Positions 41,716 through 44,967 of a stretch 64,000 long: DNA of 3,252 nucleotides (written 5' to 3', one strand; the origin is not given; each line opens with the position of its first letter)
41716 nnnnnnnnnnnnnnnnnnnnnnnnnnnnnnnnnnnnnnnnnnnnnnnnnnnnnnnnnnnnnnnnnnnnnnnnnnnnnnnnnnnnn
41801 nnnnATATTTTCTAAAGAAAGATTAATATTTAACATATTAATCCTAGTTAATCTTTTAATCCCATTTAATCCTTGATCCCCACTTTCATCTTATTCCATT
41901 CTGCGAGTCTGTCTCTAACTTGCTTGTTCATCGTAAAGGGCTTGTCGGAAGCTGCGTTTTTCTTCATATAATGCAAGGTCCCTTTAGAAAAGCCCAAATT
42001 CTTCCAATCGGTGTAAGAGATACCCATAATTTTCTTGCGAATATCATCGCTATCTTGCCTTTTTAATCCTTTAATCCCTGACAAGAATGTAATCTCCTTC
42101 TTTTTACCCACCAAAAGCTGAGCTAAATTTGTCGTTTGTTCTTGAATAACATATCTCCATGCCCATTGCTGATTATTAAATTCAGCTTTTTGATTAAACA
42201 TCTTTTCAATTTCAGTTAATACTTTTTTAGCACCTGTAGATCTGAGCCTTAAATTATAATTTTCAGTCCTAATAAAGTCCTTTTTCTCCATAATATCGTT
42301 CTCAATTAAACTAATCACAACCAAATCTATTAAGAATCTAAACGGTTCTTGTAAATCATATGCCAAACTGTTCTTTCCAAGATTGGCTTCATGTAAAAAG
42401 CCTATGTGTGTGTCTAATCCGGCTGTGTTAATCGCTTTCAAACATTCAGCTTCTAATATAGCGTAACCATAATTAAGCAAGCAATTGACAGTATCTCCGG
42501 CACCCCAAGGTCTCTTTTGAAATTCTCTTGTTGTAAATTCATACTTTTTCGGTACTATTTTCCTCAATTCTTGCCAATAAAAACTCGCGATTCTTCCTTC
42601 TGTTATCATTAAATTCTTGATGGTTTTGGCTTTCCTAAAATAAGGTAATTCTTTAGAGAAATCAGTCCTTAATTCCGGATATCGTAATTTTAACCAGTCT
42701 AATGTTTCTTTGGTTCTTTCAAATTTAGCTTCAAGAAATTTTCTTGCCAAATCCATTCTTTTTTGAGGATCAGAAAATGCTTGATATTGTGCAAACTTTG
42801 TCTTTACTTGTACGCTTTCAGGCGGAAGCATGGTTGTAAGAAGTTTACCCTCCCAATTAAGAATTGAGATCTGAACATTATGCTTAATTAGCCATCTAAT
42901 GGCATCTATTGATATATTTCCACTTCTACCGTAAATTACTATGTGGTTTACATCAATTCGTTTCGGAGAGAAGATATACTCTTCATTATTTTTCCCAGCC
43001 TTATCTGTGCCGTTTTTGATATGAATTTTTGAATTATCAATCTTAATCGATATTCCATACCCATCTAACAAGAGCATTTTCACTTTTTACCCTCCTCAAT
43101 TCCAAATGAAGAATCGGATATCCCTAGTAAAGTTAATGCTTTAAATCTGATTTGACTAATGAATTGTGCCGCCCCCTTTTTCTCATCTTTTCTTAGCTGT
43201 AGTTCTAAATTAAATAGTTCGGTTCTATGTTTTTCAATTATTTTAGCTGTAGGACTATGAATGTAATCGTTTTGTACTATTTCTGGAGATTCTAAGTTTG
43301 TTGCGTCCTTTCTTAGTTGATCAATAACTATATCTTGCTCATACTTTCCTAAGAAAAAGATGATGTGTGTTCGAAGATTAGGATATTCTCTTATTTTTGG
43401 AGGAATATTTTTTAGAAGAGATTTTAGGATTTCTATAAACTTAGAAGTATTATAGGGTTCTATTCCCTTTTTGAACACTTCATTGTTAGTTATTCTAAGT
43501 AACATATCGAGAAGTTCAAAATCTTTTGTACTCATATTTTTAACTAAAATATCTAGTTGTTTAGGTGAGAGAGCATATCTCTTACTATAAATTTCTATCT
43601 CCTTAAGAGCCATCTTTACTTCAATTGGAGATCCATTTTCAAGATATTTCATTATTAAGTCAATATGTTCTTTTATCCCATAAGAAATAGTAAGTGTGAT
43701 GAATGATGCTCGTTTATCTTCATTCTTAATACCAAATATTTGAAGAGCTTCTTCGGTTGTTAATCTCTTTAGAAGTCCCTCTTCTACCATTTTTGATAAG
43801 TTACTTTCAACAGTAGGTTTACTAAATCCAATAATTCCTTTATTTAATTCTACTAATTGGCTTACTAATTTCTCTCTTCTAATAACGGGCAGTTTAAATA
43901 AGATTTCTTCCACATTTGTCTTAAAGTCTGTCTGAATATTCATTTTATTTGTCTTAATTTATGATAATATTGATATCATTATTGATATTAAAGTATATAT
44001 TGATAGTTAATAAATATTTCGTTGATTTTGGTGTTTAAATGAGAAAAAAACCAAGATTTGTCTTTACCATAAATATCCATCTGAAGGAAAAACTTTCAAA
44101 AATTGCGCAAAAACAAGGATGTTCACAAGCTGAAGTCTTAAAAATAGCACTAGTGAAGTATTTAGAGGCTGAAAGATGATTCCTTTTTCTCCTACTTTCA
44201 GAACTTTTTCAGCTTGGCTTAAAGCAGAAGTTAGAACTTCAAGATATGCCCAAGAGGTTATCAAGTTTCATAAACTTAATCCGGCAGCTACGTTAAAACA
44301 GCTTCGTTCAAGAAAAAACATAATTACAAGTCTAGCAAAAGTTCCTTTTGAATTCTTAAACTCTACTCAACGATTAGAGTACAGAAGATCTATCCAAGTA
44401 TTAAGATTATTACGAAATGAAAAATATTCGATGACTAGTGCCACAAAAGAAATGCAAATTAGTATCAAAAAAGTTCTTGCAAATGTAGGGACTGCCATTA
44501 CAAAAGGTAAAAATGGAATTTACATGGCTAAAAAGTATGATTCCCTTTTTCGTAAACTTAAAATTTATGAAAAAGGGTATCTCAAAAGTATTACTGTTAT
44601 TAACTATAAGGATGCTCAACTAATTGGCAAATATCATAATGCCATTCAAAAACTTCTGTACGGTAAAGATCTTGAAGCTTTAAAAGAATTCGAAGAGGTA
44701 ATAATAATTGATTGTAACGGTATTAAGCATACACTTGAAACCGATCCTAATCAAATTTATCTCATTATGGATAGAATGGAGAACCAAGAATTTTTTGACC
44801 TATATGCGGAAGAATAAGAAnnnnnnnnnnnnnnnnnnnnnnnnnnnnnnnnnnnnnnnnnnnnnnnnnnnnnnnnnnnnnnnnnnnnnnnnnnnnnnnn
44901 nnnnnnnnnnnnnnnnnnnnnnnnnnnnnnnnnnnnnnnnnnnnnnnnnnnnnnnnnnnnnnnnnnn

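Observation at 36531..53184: Complete casposon with perfect 45-bp TIRs and a 14-bp TSD, inserted at the 3' end of tRNA-Gln(UUG)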

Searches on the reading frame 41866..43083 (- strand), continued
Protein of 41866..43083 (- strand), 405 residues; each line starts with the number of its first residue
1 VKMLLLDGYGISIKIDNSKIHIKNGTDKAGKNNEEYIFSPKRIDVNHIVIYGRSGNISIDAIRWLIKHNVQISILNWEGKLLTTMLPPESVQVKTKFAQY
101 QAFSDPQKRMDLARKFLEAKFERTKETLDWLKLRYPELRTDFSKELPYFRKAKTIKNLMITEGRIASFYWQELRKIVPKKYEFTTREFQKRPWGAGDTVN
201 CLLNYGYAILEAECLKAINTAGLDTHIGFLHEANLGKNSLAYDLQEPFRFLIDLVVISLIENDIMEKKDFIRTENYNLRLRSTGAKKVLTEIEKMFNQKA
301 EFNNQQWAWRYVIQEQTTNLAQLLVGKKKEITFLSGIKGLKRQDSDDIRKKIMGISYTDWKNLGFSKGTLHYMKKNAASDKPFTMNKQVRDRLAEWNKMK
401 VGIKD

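Call 38: find_encoding_contigs(protein=P0011, flank=10000, max_places=2)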
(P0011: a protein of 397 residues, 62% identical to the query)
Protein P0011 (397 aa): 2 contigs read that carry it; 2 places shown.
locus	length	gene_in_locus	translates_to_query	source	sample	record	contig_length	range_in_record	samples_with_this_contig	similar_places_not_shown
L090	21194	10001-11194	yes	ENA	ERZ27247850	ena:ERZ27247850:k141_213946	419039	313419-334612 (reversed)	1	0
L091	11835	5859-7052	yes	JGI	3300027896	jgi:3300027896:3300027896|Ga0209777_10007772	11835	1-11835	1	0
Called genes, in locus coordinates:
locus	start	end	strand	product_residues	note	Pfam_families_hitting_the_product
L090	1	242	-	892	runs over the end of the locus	PF04851:ResIII, PF00270:DEAD, PF00271:Helicase_C, PF19306:WHD_Lhr, PF08494:DEAD_assoc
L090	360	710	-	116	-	-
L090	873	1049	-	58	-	PF23477:zf_Tbcl_2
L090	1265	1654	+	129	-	PF03891:DUF333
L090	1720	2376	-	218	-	PF00730:HhH-GPD, PF00633:HHH (weak)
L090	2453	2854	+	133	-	-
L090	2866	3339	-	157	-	-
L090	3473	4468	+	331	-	-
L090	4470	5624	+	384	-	-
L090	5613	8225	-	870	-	-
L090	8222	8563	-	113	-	-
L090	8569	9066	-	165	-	-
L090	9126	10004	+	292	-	-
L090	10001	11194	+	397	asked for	PF01867:Cas_Cas1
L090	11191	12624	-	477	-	PF00089:Trypsin, PF13365:Trypsin_2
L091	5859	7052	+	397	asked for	PF01867:Cas_Cas1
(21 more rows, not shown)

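Call 43: find_encoding_contigs(protein=P0063, flank=10000, max_places=1)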
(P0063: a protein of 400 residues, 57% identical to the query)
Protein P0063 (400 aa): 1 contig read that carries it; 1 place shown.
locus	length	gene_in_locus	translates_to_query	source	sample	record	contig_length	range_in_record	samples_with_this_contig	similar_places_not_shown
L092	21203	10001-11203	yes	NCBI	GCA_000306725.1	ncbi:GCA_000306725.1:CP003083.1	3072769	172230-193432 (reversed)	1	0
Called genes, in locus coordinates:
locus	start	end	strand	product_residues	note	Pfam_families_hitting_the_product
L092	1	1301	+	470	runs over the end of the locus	-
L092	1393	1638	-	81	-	-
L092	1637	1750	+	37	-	-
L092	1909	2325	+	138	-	PF26688:RHH_12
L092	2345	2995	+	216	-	PF01844:HNH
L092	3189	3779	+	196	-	PF14470:bPH_3, PF09851:SHOCT (weak)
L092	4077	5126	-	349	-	-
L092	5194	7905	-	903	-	PF00136:DNA_pol_B (faint)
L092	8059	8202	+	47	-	-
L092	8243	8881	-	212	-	-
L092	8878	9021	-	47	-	-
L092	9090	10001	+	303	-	-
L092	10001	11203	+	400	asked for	PF01867:Cas_Cas1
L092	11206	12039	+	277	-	-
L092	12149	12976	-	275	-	-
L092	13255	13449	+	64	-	-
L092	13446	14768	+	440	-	PF00589:Phage_integrase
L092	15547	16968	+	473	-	PF01656:CbiA, PF09140:MipZ (faint), PF10609:ParA (weak), PF13614:AAA_31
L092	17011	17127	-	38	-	-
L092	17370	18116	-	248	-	PF00535:Glycos_transf_2, PF10111:Glyco_tranf_2_2, PF13641:Glyco_tranf_2_3, PF13632:Glyco_trans_2_3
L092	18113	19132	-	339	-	PF04055:Radical_SAM, PF13353:Fer4_12 (weak), PF13186:SPASM (weak)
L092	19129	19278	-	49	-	-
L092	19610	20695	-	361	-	PF04055:Radical_SAM, PF13186:SPASM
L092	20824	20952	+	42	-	-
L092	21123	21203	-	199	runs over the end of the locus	PF19810:HFX_2341_N, PF09651:Cas_APE2256 (weak), PF13412:HTH_24 (weak), PF01022:HTH_5 (weak)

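Call 44: find_encoding_contigs(protein=P0002, flank=10000, max_places=2)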
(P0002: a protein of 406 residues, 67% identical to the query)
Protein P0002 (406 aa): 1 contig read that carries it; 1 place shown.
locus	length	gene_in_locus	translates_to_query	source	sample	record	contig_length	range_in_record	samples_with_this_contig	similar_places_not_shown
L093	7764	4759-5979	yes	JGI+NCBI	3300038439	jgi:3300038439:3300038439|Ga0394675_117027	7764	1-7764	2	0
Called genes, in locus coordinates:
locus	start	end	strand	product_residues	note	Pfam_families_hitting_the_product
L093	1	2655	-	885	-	?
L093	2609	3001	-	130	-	-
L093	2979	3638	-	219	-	-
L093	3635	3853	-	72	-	-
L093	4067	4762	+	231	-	-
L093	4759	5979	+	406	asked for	PF01867:Cas_Cas1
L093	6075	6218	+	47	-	-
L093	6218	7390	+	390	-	PF12705:PDDEXK_1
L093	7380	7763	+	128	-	?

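Call 64: search_protein_families(library=pfam, proteins=[L092:2345-2995:+, L087:10915-11784:-, L092:9090-10001:+, L092:8243-8881:-], max_evalue=1)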
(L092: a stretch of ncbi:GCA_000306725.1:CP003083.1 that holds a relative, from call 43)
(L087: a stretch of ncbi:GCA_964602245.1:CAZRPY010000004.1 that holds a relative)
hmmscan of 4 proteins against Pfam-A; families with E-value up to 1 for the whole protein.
L092:2345-2995:+ (216 aa): 8 families
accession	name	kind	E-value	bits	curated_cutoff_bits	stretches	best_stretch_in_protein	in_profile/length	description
PF01844.29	HNH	-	9.3e-11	42.2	21.4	1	104-144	1-45/47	HNH endonuclease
PF13391.12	HNH_2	-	1.3e-05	25.4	21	1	104-141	1-56/66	HNH endonuclease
PF14279.12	HNH_5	-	0.00077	19.8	27.5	1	104-145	1-45/56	HNH endonuclease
PF01228.26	Gly_radical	-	0.044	14.8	22.2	1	22-67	1-46/106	Glycine radical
PF17026.10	zf-RRPl_C4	-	0.048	14.3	28.9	1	103-160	20-79/108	Putative ribonucleoprotein zinc-finger pf C4 type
PF24221.1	Fn3_nematode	-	0.083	13.2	27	0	174-208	30-64/127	Nematode fibronectin type-III domain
PF13547.12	GTA_TIM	-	0.097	12.4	27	1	127-161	43-78/299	GTA TIM-barrel-like domain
PF02945.21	Endonuclease_7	-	0.25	11.7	23.6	1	90-170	12-79/82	Recombination endonuclease VII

L087:10915-11784:- (289 aa): 11 families
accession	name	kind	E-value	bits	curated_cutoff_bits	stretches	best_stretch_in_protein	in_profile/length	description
PF01844.29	HNH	-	2.4e-12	47.2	21.4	1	236-280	1-47/47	HNH endonuclease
PF14279.12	HNH_5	-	1.3e-09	38.3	27.5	1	236-284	1-50/56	HNH endonuclease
PF13391.12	HNH_2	-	0.00062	20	21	1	236-278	1-59/66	HNH endonuclease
PF09674.15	DUF2400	-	0.034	14.6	25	1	44-179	6-131/225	Protein of unknown function (DUF2400)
PF13395.12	HNH_4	-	0.044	14.2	22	1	245-276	16-47/54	HNH endonuclease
PF11792.14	Baculo_LEF5_C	-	0.051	13.7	24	1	260-275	27-42/42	Baculoviridae late expression factor 5 C-terminal domain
PF16155.11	PnbB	-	0.094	13.1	26.9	0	124-180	27-83/153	4-hydroxylaminobenzoate lyase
PF07607.17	DUF1570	-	0.1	13.4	22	1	119-184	36-99/129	Protein of unknown function (DUF1570)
PF14260.11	zf-C4pol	-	0.19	12.5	28.9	1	233-275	10-51/70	C4-type zinc-finger of DNA polymerase delta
PF02945.21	Endonuclease_7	-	0.21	12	23.6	1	221-279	11-65/82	Recombination endonuclease VII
PF18546.6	MetOD1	-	0.4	11.2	23.8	0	133-194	19-79/142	Methanogen output domain 1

L092:9090-10001:+ (303 aa): 5 families
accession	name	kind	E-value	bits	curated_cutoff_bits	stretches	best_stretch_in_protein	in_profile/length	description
PF21690.3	MJ1010-like_2nd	-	0.012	16.3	27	1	105-155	15-67/91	Uncharacterized ATP-binding protein MJ1010-like, C-terminal domain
PF21524.3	SAMD1_WH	-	0.045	14.3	24.5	1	40-81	20-61/63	SAM domain-containing protein 1, WH domain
PF24101.1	eWH_GTF3C1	-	0.06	13.5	30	1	23-74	13-65/110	GTF3C1, extended winged-helix domain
PF19113.5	DUF5799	-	0.22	12.3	26.2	0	15-120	39-142/148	Family of unknown function (DUF5799)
PF18059.6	Csd3_N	-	0.4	11.4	27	0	121-169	32-79/83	Csd3 N-terminal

L092:8243-8881:- (212 aa): 3 families
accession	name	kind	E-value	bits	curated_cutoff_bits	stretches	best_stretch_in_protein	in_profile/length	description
PF21716.3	dnstrm_HI1420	-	0.08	13.3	27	1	67-108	26-67/90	Probable addiction module antidote protein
PF23247.1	LRR_RPS2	-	0.11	12.9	27.9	1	24-100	9-81/160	Plant disease resistance protein RPS2-like, leucine-rich repeats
PF21560.2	Gp34_2nd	-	0.17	12.5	27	0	158-197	27-66/102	Long-tail fiber proximal subunit, C-terminal, second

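Call 73: list_cluster_members(proteins=[P0002, P0013, P0017, P0018, P0039, P0045, P0055, P0067, P0076, P0098])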
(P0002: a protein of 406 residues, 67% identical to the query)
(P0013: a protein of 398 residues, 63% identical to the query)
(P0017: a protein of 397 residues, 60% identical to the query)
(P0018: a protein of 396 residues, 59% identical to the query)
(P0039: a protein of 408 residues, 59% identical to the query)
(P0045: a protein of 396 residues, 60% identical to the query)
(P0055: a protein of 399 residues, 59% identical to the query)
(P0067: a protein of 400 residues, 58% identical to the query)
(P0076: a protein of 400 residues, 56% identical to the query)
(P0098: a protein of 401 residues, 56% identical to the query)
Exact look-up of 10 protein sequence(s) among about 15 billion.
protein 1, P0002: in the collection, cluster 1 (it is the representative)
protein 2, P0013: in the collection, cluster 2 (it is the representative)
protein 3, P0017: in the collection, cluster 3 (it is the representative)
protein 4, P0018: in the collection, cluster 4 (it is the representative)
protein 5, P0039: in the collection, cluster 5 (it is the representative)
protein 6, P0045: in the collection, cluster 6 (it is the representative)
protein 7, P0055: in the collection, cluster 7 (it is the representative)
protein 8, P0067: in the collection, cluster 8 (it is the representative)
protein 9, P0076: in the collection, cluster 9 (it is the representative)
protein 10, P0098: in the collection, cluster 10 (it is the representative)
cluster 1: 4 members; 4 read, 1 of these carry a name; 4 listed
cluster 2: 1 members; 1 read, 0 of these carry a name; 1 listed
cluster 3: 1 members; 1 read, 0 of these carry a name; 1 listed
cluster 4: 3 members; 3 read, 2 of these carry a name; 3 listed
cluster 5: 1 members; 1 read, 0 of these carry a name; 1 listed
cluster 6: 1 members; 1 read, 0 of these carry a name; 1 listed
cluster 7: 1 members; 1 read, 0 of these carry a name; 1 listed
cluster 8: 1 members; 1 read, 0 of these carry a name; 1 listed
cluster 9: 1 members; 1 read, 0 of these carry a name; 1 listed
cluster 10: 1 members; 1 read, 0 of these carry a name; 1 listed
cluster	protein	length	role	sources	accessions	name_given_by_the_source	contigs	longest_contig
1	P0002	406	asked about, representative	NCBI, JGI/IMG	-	CRISPR-associated protein Cas1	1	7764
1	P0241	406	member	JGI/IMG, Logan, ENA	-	-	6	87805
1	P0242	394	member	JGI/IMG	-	-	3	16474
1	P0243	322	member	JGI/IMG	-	-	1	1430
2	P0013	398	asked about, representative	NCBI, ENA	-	-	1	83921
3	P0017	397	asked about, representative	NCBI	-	-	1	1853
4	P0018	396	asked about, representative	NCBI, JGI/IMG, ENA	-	-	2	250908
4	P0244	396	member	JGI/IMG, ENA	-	CRISP-associated protein Cas1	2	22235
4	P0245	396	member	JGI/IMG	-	CRISP-associated protein Cas1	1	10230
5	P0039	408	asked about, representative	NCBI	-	-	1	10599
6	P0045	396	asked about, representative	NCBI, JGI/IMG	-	-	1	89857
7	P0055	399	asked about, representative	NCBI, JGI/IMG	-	-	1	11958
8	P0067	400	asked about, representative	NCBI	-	-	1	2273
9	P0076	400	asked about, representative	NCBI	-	-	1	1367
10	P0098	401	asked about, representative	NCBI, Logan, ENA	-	-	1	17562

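Call 74: find_encoding_contigs(protein=P0241, flank=10000, max_places=2)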
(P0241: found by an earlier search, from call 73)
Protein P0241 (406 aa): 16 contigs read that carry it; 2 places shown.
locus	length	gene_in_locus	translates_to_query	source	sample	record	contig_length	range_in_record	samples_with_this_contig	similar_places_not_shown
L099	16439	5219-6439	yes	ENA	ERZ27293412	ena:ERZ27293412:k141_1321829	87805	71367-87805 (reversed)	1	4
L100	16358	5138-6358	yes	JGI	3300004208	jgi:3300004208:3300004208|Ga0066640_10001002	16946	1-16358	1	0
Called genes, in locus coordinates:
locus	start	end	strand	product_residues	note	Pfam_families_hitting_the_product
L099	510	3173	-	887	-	-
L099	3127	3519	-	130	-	-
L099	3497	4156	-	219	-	-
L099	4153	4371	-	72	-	-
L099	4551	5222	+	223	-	-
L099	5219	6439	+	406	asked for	PF01867:Cas_Cas1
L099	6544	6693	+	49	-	-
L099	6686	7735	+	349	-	PF00145:DNA_methylase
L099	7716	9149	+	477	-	PF11564:BpuJI_N, PF13020:NOV_C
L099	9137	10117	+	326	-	PF00145:DNA_methylase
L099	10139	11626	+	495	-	PF04326:SLFN_AlbA_2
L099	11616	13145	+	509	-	-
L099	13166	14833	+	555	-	-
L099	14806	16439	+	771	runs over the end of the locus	PF13091:PLDc_2 (weak), PF09565:RE_NgoFVII (faint), PF13091:PLDc_2 (weak)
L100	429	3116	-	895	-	-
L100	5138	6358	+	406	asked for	PF01867:Cas_Cas1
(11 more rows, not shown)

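Call 100: find_related_loci(query=window:41866-43083:-, collection=viral_contigs, flank=10000)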
Query window:41866-43083:- (405 aa) in viral_contigs; peptide patterns used: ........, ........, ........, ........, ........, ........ (x = any residue, [..] = any of these).
3 stretches matched a pattern, but none encodes a relative of the query by tblastn (E <= 1e-3).

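Call 102: find_related_loci(query=A6, collection=viral_contigs, flank=10000)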
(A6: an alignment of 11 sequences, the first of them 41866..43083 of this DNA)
Query A6 (405 aa) in viral_contigs; peptide patterns used: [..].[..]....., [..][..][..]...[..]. (x = any residue, [..] = any of these).
51 stretches matched a pattern, but none encodes a relative of the query by tblastn (E <= 1e-3).

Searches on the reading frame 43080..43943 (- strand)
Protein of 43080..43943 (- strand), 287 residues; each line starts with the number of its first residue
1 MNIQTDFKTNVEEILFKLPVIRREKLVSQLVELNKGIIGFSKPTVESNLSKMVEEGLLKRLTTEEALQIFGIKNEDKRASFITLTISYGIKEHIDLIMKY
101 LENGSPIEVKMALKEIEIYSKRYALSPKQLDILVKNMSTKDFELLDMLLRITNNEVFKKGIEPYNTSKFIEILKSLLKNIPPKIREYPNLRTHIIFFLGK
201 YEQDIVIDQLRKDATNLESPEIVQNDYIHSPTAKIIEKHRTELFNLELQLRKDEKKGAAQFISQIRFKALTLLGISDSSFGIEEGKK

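Call 11: search_protein_families(library=pfam, proteins=[window:43080-43943:-], max_evalue=0.01)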
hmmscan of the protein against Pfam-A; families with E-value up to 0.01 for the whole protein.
window:43080-43943:- (287 aa): 0 families

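Call 12: search_protein_families(library=ncbifam, proteins=[window:43080-43943:-], max_evalue=0.01)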
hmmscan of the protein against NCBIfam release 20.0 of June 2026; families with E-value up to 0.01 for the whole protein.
window:43080-43943:- (287 aa): 0 families

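Call 14: search_protein_families(library=padloc, proteins=[window:43080-43943:-], max_evalue=0.01)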
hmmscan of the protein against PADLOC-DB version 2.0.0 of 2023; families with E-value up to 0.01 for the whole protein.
window:43080-43943:- (287 aa): 1 family
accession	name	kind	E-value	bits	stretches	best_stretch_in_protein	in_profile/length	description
PDLC01438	Csa3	-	0.0062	14.6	1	18-103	157-232/305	"CAS-I,CAS-II,CAS-III,CAS-IV,CAS-V,CAS-VI; associated_signaling"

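Call 64: search_protein_families(library=pfam, proteins=[window:43080-43943:-], max_evalue=1)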
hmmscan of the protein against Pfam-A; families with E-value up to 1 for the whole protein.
window:43080-43943:- (287 aa): 2 families
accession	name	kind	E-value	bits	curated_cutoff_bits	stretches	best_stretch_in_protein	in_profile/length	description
PF07848.18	PaaX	-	0.1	13.3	24.8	1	27-64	23-59/70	PaaX-like protein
PF24561.1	TRAPPC8_C_arth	-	0.13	13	27.8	1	97-166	19-85/196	TRAPPC8, C-terminal, arthropods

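Call 107: search_protein_families(library=phrogs, proteins=[window:43080-43943:-], max_evalue=0.01)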
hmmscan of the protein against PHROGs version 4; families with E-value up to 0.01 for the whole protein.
window:43080-43943:- (287 aa): 1 family
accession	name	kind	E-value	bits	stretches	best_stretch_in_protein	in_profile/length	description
phrog_34059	-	unknown function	0.0051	17.6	1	148-214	32-96/131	-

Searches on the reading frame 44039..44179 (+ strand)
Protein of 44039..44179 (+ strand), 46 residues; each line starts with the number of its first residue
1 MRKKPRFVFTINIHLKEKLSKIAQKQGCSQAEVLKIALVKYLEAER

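Call 52: search_protein_families(library=pfam, proteins=[window:44039-44179:+], max_evalue=1)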
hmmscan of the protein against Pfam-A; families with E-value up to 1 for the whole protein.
window:44039-44179:+ (46 aa): 4 families
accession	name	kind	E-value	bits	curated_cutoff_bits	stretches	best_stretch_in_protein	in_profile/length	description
PF01402.27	RHH_1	-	0.011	16.2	20.5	1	15-43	10-38/39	Ribbon-helix-helix protein, copG family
PF07027.17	DUF1318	-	0.028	15.4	27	1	6-44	37-75/92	Protein of unknown function (DUF1318)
PF03869.20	Arc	-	0.039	14.3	20.4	1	1-29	1-29/50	Arc-like DNA binding domain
PF07878.17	RHH_5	-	0.098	12.9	26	1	14-45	11-42/43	CopG-like RHH_1 or ribbon-helix-helix domain, RHH_5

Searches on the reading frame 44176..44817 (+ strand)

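Call 11: search_protein_families(library=pfam, proteins=[window:44176-44817:+], max_evalue=0.01)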
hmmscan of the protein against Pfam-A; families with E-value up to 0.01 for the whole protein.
window:44176-44817:+ (213 aa): 0 families

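Call 12: search_protein_families(library=ncbifam, proteins=[window:44176-44817:+], max_evalue=0.01)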
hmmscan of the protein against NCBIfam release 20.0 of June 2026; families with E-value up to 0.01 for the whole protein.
window:44176-44817:+ (213 aa): 1 family
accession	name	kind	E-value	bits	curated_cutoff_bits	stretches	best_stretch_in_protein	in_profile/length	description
NF049869.1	SigS_reg_SroA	equivalog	0.0033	17.4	80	0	30-58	26-54/65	sigS mRNA-stabilizing protein SroA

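Call 14: search_protein_families(library=padloc, proteins=[window:44176-44817:+], max_evalue=0.01)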
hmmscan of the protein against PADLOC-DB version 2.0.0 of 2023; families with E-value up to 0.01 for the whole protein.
window:44176-44817:+ (213 aa): 0 families

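Call 64: search_protein_families(library=pfam, proteins=[window:44176-44817:+], max_evalue=1)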
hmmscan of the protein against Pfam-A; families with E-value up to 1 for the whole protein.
window:44176-44817:+ (213 aa): 0 families

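Call 107: search_protein_families(library=phrogs, proteins=[window:44176-44817:+], max_evalue=0.01)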
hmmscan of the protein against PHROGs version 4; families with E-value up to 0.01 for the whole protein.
window:44176-44817:+ (213 aa): 0 families
